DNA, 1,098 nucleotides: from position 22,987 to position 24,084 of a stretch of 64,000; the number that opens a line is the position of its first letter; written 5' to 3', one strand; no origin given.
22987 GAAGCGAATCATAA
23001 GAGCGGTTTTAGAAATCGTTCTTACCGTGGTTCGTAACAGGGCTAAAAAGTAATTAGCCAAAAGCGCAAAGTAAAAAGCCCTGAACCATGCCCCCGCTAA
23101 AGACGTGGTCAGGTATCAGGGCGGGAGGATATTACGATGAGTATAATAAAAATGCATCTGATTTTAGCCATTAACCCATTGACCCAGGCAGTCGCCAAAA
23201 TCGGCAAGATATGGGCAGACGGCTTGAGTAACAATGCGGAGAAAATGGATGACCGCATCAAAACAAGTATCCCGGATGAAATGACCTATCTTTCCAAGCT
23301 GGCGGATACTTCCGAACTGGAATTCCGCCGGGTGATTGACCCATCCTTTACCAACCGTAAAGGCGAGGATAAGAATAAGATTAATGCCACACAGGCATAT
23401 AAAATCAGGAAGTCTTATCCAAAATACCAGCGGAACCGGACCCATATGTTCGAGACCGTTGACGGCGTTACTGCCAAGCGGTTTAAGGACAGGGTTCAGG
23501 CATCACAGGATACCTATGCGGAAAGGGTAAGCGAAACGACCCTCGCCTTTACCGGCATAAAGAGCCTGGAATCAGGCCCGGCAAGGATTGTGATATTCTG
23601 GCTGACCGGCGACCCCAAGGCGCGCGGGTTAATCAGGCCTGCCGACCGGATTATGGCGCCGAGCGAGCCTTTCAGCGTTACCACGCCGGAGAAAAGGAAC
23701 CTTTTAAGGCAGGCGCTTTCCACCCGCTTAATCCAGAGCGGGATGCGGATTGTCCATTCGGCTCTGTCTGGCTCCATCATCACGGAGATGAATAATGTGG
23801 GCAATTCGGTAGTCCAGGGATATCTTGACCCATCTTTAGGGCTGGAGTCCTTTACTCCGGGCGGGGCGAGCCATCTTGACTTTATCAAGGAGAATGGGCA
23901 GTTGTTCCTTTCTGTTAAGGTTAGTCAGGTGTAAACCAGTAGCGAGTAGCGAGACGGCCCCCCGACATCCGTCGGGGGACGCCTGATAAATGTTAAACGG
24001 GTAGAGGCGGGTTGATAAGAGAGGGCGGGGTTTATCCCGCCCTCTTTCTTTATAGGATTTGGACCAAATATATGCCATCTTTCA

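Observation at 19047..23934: Low-GC accessory island: PIN_3-like gene with overlapping small ORF, two small lipoproteins and three domain-less proteins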

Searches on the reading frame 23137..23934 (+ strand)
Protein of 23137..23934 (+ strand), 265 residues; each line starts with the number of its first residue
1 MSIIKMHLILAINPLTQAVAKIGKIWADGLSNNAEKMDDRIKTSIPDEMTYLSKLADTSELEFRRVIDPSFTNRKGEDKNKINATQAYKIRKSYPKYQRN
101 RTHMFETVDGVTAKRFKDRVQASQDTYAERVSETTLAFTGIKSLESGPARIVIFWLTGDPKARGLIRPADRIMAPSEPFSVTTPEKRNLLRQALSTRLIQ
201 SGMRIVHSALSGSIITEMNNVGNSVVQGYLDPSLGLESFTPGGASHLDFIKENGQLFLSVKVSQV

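Call 4: search_protein_families(library=pfam, proteins=[window:23137-23934:+], max_evalue=0.1)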
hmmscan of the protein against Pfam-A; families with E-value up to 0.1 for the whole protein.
window:23137-23934:+ (265 aa): 1 family
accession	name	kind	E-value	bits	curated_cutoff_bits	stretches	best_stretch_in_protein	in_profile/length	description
PF12244.13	DUF3606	-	0.013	15.8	24.3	0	72-91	3-22/54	Protein of unknown function (DUF3606)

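Call 7: search_protein_families(library=padloc, proteins=[window:23137-23934:+], max_evalue=0.1)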
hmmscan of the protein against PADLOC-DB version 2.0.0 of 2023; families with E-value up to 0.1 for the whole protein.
window:23137-23934:+ (265 aa): 0 families

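Call 8: search_protein_families(library=phrogs, proteins=[window:23137-23934:+], max_evalue=0.1)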
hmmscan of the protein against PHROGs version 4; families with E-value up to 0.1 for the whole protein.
window:23137-23934:+ (265 aa): 0 families

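Call 9: search_protein_families(library=ncbifam, proteins=[window:23137-23934:+], max_evalue=0.1)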
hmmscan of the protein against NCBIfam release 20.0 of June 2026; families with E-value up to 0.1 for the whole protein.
window:23137-23934:+ (265 aa): 1 family
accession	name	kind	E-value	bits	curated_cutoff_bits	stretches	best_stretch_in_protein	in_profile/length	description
NF041621.1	MXAN_5187_C_dom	domain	0.042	14.2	30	1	89-138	5-54/70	MXAN_5187 C-terminal domain-containing protein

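Call 19: find_encoding_contigs(protein=window:23137-23934:+, flank=10000, max_places=10)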
Protein window:23137-23934:+ (265 aa): 1 contig read that carries it; 1 place shown.
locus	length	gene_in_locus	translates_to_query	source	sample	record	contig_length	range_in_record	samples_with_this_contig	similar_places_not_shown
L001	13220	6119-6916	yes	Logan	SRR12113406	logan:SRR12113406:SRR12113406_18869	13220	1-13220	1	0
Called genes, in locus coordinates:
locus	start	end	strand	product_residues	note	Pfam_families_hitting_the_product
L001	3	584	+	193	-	?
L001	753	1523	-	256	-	-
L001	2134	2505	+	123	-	-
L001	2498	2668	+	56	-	-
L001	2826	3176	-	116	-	-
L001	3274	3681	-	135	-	-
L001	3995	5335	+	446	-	-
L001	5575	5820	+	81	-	-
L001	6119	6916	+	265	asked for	-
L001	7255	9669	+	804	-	PF07244:POTRA, PF01103:Omp85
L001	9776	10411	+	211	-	PF03938:OmpH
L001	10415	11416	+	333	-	PF04613:LpxD, PF21711:DCTN5 (faint), PF25084:LbH_EIF2B, PF14602:Hexapep_2 (faint), PF25087:GMPPB_C (faint), PF00132:Hexapep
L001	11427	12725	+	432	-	PF03331:LpxC, PF22817:ApeP-like, PF07977:FabA, PF22818:ApeI-like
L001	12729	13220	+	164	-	?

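Call 23: find_homologous_proteins(query=window:23137-23931:+, max_evalue=0.01)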
Query window:23137-23931:+ (265 aa): 17 proteins with E <= 0.01 among 599 candidates.
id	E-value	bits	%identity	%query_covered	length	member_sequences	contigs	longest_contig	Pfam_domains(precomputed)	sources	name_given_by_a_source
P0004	1.0e-168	577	100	100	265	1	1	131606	-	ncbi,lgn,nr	ncbi:MAG: hypothetical protein HY811_10160 [Planctomycetes bacterium]|nr:hypothetical protein [Planc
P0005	5.5e-106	372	61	100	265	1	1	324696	-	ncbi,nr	ncbi:MAG: hypothetical protein HY811_02865 [Planctomycetes bacterium]|nr:hypothetical protein [Planc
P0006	1.4e-104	367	62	98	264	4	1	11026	-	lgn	-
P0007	8.1e-104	365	62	100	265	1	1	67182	-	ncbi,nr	ncbi:MAG: hypothetical protein HY811_06880 [Planctomycetes bacterium]|nr:hypothetical protein [Planc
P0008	1.8e-102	361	60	98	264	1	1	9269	-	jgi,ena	-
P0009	1.5e-97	344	61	98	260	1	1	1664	-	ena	-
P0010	4.4e-96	340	59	98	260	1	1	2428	-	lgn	-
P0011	4.1e-93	330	66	84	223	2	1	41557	-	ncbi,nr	ncbi:MAG: hypothetical protein HY811_09510, partial [Planctomycetes bacterium]|nr:hypothetical prote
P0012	1.4e-86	309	52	98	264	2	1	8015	-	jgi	jgi:hypothetical protein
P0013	3.1e-86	307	54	98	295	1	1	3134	-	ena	-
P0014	6.9e-79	283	58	88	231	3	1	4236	-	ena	-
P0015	1.5e-74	269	49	98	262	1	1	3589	-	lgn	-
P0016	2.7e-73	265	52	86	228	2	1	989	-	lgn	-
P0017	7.7e-56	208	42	97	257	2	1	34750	-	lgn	-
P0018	5.1e-46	176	39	91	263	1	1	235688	-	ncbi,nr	ncbi:MAG: hypothetical protein HY811_05445 [Planctomycetes bacterium]|nr:hypothetical protein [Planc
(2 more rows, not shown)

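Call 27: find_encoding_contigs(protein=P0005, flank=10000, max_places=3)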
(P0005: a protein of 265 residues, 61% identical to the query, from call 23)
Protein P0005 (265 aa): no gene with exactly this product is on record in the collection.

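Call 28: find_encoding_contigs(protein=P0007, flank=10000, max_places=3)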
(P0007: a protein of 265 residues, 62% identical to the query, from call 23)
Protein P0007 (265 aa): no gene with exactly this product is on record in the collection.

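Call 29: find_encoding_contigs(protein=P0018, flank=10000, max_places=3)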
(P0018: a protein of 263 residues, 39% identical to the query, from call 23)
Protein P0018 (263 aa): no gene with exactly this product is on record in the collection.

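Call 30: find_encoding_contigs(protein=P0017, flank=10000, max_places=3)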
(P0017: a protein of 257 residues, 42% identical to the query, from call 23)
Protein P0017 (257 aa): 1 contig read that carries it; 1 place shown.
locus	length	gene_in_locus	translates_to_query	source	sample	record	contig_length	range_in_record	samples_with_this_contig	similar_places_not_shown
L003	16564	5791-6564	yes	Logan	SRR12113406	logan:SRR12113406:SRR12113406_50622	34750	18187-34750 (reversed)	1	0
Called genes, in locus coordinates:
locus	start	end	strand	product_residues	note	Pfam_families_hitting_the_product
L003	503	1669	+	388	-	PF21372:Zn_ribbon_bTOP1 (faint)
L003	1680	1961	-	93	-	-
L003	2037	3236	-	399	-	-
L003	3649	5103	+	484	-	-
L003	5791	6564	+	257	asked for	-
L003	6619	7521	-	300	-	PF00989:PAS, PF13188:PAS_8, PF13596:PAS_10 (faint), PF08448:PAS_4, PF13426:PAS_9, PF08447:PAS_3 (faint), PF00990:GGDEF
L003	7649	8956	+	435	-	PF11453:DUF2950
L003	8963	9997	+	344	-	PF01041:DegT_DnrJ_EryC1, PF00155:Aminotran_1_2 (weak)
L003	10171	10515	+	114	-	PF00829:Ribosomal_L21p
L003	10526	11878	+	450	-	-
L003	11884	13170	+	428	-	PF04389:Peptidase_M28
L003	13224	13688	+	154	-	-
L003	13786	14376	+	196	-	PF00326:Peptidase_S9 (weak), PF00561:Abhydrolase_1 (weak), PF02129:Peptidase_S15 (faint), PF12146:Hydrolase_4, PF12697:Abhydrolase_6 (weak)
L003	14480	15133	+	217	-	PF02308:MgtC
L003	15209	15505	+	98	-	-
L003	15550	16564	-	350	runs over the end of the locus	PF21016:RlmN_N, PF04055:Radical_SAM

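Call 31: find_encoding_contigs(protein=P0006, flank=10000, max_places=3)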
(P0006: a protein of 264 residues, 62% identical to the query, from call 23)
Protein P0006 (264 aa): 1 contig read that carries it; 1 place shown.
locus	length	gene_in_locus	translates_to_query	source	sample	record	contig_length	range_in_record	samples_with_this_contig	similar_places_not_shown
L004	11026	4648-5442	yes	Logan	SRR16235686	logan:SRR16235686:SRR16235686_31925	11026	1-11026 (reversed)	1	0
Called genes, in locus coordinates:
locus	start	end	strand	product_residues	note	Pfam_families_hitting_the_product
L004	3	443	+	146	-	?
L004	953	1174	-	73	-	PF07927:HicA_toxin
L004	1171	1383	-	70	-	PF15919:HicB_lk_antitox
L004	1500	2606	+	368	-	-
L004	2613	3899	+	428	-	-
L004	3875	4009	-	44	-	-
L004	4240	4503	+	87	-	-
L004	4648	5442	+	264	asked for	-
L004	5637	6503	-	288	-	PF01522:Polysacc_deac_1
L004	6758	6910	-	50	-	PF18930:DUF5679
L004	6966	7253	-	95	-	PF21840:DUF6899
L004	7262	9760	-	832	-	PF00521:DNA_topoisoIV, PF03989:DNA_gyraseA_C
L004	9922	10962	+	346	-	PF00154:RecA_N, PF08423:Rad51 (weak), PF06745:ATPase (weak), PF21096:RecA_C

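Call 32: find_encoding_contigs(protein=P0008, flank=10000, max_places=3)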
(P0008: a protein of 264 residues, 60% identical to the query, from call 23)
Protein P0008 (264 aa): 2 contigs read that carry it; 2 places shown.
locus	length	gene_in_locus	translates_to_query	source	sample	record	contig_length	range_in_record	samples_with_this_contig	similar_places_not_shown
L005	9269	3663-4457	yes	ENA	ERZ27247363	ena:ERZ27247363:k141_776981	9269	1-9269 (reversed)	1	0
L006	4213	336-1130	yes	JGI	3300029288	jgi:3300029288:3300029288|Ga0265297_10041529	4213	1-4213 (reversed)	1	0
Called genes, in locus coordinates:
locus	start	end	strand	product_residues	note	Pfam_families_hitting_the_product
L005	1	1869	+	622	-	?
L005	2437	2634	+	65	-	-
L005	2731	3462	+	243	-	-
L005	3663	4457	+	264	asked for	-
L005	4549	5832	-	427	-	-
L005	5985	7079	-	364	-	PF24807:WD40_CDC20-Fz (faint), PF24817:WD40_WDHD1_1st (faint), PF26549:Tricorn_N (weak), PF26550:Tricorn_2nd, PF25174:Beta-prop_THOC3 (weak), PF26549:Tricorn_N, PF00930:DPPIV_N (weak), PF26550:Tricorn_2nd, +10 more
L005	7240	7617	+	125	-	-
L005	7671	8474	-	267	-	PF13353:Fer4_12 (weak), PF04055:Radical_SAM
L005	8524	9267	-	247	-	?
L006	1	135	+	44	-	?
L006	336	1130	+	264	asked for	-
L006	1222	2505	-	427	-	-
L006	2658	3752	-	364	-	PF24807:WD40_CDC20-Fz (faint), PF24817:WD40_WDHD1_1st (faint), PF26549:Tricorn_N (weak), PF26550:Tricorn_2nd, PF25174:Beta-prop_THOC3 (weak), PF26549:Tricorn_N, PF00930:DPPIV_N (weak), PF26550:Tricorn_2nd, +10 more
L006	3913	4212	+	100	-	?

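Call 40: find_related_loci(query=A1, collection=viral_contigs, flank=10000)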
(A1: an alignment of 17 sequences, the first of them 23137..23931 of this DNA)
Query A1 (265 aa) in viral_contigs; peptide patterns used: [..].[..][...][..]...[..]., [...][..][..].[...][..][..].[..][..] (x = any residue, [..] = any of these).
47 stretches matched a pattern, but none encodes a relative of the query by tblastn (E <= 1e-3).

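Call 42: find_related_loci(query=A2, collection=genome_contigs, flank=10000)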
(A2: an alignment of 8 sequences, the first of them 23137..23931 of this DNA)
Query A2 (265 aa) in genome_contigs; peptide patterns used: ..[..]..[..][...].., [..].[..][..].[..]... (x = any residue, [..] = any of these).
64 stretches matched a pattern; 1 encode a relative of the query (tblastn E <= 1e-3); 1 distinct loci.
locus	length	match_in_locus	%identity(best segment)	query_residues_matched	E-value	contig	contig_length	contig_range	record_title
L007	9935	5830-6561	31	20-264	4e-36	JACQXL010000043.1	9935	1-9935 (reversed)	MAG: Planctomycetota bacterium isolate NC_groundwater_1514_Pr4_B-0.1um_50_3 SR1-18-B1_scaffold_135770, whole genome shot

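Call 43: predict_structure(alignment_id=A1)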
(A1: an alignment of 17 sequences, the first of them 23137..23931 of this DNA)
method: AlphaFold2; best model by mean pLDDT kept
length: 265 residues; sequences in the alignment: 17
mean_pLDDT: 89.6   pTM: 0.66
mean pLDDT of the five models: 89.6, 89.1, 88.3, 85.8, 82.3
residues with pLDDT >= 90: 164; 70-90: 95; 50-70: 6; < 50: 0
segments of 3 or more residues with pLDDT < 50: none
pLDDT, mean of each block of 10 residues (from residue 1): 92 76 85 92 91 87 82 90 90 92 92 92 82 78 83 94 90 90 95 91 89 94 96 95 96 92 94
secondary structure, 60 per line:
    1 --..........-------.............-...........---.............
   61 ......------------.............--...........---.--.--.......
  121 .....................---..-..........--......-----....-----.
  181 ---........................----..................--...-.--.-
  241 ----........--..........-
elements in order: E3-12 H20-32 H34-44 H48-66 H79-91 H94-104 H114-139 H148-156 H160-165 E171-174 H184-207 H212-229 E245-252 E255-264

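Call 47: search_protein_representatives(alignment_id=A1)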
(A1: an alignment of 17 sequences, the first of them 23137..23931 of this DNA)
Query: 17 sequences, 264 profile positions. Proteins with E-value up to 0.001 (for the whole library): 243; up to 1e-10: 178; up to 1e-30: 93. The best 150 are listed.
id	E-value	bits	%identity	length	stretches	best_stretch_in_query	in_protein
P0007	3.3e-126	436.4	-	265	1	2-264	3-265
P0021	4.9e-91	321.1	-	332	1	3-264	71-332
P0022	9.9e-91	320.1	-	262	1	4-264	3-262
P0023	2.5e-88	312.3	-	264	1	1-264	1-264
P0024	7.0e-88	310.8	-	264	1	3-264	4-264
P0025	7.9e-85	300.8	-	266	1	1-264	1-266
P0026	9.9e-80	284.1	-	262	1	4-264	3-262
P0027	2.3e-79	282.9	-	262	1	3-264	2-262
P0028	1.5e-78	280.2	-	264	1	3-263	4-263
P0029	1.7e-76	273.5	-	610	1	3-264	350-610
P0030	5.7e-74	265.2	-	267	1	8-262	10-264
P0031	6.5e-74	265.0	-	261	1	3-263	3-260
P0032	6.8e-74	264.9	-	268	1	11-263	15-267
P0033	8.4e-74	264.6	-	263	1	5-264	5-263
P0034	5.3e-73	262.0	-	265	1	11-263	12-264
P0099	2.2e-36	142.0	-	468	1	7-233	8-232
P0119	1.3e-27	113.3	-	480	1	13-232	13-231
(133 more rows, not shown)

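Call 48: fold_search(model_id=the predicted structure, library=pdb)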
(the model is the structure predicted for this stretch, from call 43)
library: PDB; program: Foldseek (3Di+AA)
matches with E <= 10: 303; with E <= 0.001: 0
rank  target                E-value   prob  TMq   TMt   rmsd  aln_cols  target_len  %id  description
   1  9jmf_A                9.7e-01  0.04  0.12  0.04  22.1       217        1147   11  Cryo-EM structure of SA-BatCoV (Neoromicia/PML-PHE1/RSA/2011) S-trimer (released 2025-06-18)
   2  8h08_A                1.0e+00  0.04  0.12  0.04  24.2       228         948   11  SARS-CoV-2 BA.1 variants S ectodomain trimer in complex with neutralizing antibody 10-5B and 6-2C (released 2023-05-31)
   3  9ue3_A                1.1e+00  0.03  0.11  0.04  22.9       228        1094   10  The structure of FIPV spike glycoprotein (released 2026-01-28)
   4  7sbv_B                1.6e+00  0.03  0.11  0.04  23.1       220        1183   10  Structure of OC43 spike in complex with polyclonal Fab4 (Donor 269) (released 2022-05-04)
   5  9jhq                  1.7e+00  0.03  0.11  0.05  18.8       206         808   13  Crystal structure of GodF, a post-translational modification enzyme involved in the biosynthesis of goadsporin (released 2025-09-10)
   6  9j6g_B                1.8e+00  0.03  0.12  0.04  23.5       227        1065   10  Cryo-EM structure of Bat SARS-like coronavirus Khosta-1 spike protein (released 2025-08-20)
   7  9unj_D                1.8e+00  0.02  0.11  0.04  27.5       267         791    9  native NMDA receptor-GluN1/N2A-S1 in closed state (released 2026-02-18)
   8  8vuu_D                1.9e+00  0.02  0.11  0.04  27.4       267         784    9  Human GluN1-2B with Fab 007-168 (released 2024-09-11)
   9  7wly_A                2.0e+00  0.03  0.12  0.04  23.8       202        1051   10  Cryo-EM structure of the Omicron S in complex with 35B5 Fab(1 down- and 2 up RBDs) (released 2022-05-25)
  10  2ch7_A                2.3e+00  0.06  0.15  0.13  40.2       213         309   14  Crystal structure of the cytoplasmic domain of a bacterial chemoreceptor from Thermotoga maritima (released 2006-04-18)
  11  6mm9_D                2.3e+00  0.06  0.12  0.05  21.0       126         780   12  Diheteromeric NMDA receptor GluN1/GluN2A in the '1-Knuckle' conformation, in complex with glycine and glutamate, in th (released 2018-11-28)
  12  8y8i_A                2.3e+00  0.04  0.14  0.04  23.9       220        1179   11  Structure of HCoV-HKU1C spike in the glycan-activated-3up conformation (released 2024-07-17)
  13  9d38_D                2.5e+00  0.05  0.12  0.05  21.9       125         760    8  Open state of Gly-,Glu-,EU1622-240 bound GluN1a-2B-2D NMDAR (released 2025-02-26)
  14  6irh_B                2.5e+00  0.02  0.11  0.05  27.6       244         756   11  Structure of the human GluN1/GluN2A NMDA receptor in the glutamate/glycine-bound state at pH 6.3, Class III (released 2019-01-16)
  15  1x04                  2.6e+00  0.05  0.15  0.18  21.8       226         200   13  Crystal structure of endophilin BAR domain (mutant) (released 2006-05-02)
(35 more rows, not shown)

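Call 51: search_protein_families(library=pfam, alignment_id=A3, max_evalue=0.01)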
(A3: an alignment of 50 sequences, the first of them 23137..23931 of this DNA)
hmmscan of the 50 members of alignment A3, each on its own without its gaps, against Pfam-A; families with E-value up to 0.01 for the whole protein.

A. member 1, window:23137-23931:+ (265 aa): 0 families

B. families by the number of members that match (of 50 scanned): 4 families
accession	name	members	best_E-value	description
PF13365.12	Trypsin_2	2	5.3e-17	Trypsin-like peptidase domain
PF00089.32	Trypsin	2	5.6e-07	Trypsin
PF14856.11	Hce2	1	0.0019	Pathogen effector; putative necrosis-inducing factor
PF00306.32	ATP-synt_ab_C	1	0.006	ATP synthase alpha/beta chain, C terminal domain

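Call 54: search_solved_structures(query=A3, max_evalue=1)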
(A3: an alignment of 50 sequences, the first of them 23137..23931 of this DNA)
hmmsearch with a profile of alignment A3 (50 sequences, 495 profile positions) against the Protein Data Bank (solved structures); distinct sequences matched with E-value up to 1: 18.
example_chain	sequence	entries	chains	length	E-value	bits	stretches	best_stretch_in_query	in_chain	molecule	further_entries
9zqg_A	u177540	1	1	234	4.5e-07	32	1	59-211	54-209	Periplasmic serine protease DO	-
9zpq_A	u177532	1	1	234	1.2e-06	30.6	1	59-211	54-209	Periplasmic serine protease DO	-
7w4r_A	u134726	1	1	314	2.4e-05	26.3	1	48-204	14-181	Probable serine protease HtrA1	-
7w21_A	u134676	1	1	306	2.5e-05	26.3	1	49-204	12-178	Probable serine protease HtrA1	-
7w24_A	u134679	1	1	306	4.3e-05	25.5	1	49-204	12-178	Probable serine protease HtrA1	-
7vz0_A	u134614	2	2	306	4.6e-05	25.4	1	49-204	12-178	Probable serine protease HtrA1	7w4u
6ieo_A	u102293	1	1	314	5.2e-05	25.2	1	48-204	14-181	Probable serine protease HtrA (DEGP protein)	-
7w22_A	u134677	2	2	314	5.3e-05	25.2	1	48-204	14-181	Probable serine protease HtrA1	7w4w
7w4v_A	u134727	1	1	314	5.3e-05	25.2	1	48-204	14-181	Probable serine protease HtrA1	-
7w25_A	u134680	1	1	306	5.4e-05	25.2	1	49-204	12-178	Probable serine protease HtrA1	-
7vyz_A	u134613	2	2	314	5.5e-05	25.1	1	48-204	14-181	Probable serine protease HtrA1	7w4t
7w23_A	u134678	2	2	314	5.6e-05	25.1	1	48-204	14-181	Probable serine protease HtrA1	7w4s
9nzj_A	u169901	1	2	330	7.4e-05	24.7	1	37-208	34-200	peptidase Do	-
8f0a_A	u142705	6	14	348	0.00064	21.6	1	58-208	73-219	Periplasmic serine endoprotease DegP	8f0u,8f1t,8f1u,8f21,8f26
8k2y_A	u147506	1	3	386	0.00099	21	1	58-209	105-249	serine endoprotease DegP-like protein MucD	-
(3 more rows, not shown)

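Call 55: search_protein_families(library=phrogs, alignment_id=A3, max_evalue=0.01)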
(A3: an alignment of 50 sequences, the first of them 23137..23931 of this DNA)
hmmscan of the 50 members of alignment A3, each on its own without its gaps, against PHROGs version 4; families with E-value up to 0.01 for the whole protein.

A. member 1, window:23137-23931:+ (265 aa): 0 families

B. families by the number of members that match (of 50 scanned): 5 families
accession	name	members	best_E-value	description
phrog_9683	-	2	9.2e-15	protease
phrog_11383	-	2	1.1e-13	-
phrog_16317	-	1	0.0019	-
phrog_21080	-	1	0.0055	-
phrog_21641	-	1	0.0068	virion structural protein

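Call 56: fold_search(model_id=the predicted structure, library=viral)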
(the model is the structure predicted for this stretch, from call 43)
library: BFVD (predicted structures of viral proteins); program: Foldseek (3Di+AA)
matches with E <= 10: 73; with E <= 0.001: 0
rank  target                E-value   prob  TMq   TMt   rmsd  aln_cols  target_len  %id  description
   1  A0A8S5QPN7            1.2e+00  0.04  0.17  0.16  17.1       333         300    9  Minor capsid component [Siphoviridae sp. ctJ3t72]
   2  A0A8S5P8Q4            1.2e+00  0.03  0.12  0.12  18.0       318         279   10  Minor capsid component [Myoviridae sp. ctEwD1]
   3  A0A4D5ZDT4            1.3e+00  0.06  0.14  0.13  16.8       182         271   10  Uncharacterized protein [Burkholderia phage BcepSaruman]
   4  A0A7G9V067            1.4e+00  0.04  0.14  0.06  21.5       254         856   14  MuF-like minor capsid protein [Mycobacterium phage Rope]
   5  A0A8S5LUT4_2          1.6e+00  0.08  0.15  0.07  31.1       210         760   11  Tail protein [Siphoviridae sp. ctMsr1]
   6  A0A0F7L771            1.6e+00  0.02  0.11  0.07  25.5       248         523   13  Phage head morphogenesis domain-containing protein [uncultured marine virus]
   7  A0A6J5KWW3            1.8e+00  0.30  0.18  0.34  14.2       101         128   11  Uncharacterized protein [uncultured Caudovirales phage]
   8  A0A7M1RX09            2.4e+00  0.03  0.13  0.11  16.3       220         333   10  DNA polymerase family B [uncultured phage cr11_1]
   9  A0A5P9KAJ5            2.4e+00  0.01  0.11  0.05  45.8       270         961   13  Spike protein [Serpentovirinae sp.]
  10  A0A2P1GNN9            2.6e+00  0.07  0.16  0.09  13.7       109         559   13  Glycoprotein [Wenling dimarhabdovirus 9]
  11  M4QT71                2.9e+00  0.12  0.18  0.43   5.8        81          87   12  (no name in the UniProt tables at hand)
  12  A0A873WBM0            3.0e+00  0.03  0.15  0.14  14.6       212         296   10  (no name in the UniProt tables at hand)
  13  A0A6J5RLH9            3.2e+00  0.05  0.15  0.14  20.6       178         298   15  Phage head morphogenesis domain containing protein [uncultured Caudovirales phage]
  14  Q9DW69                3.2e+00  0.01  0.09  0.06  32.8       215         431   12  PR123-EX4 (Fragment) [Rat cytomegalovirus (strain Maastricht)]
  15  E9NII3                3.4e+00  0.11  0.16  0.26  10.1       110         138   14  Uncharacterized protein [Enterobacter phage EcP1]
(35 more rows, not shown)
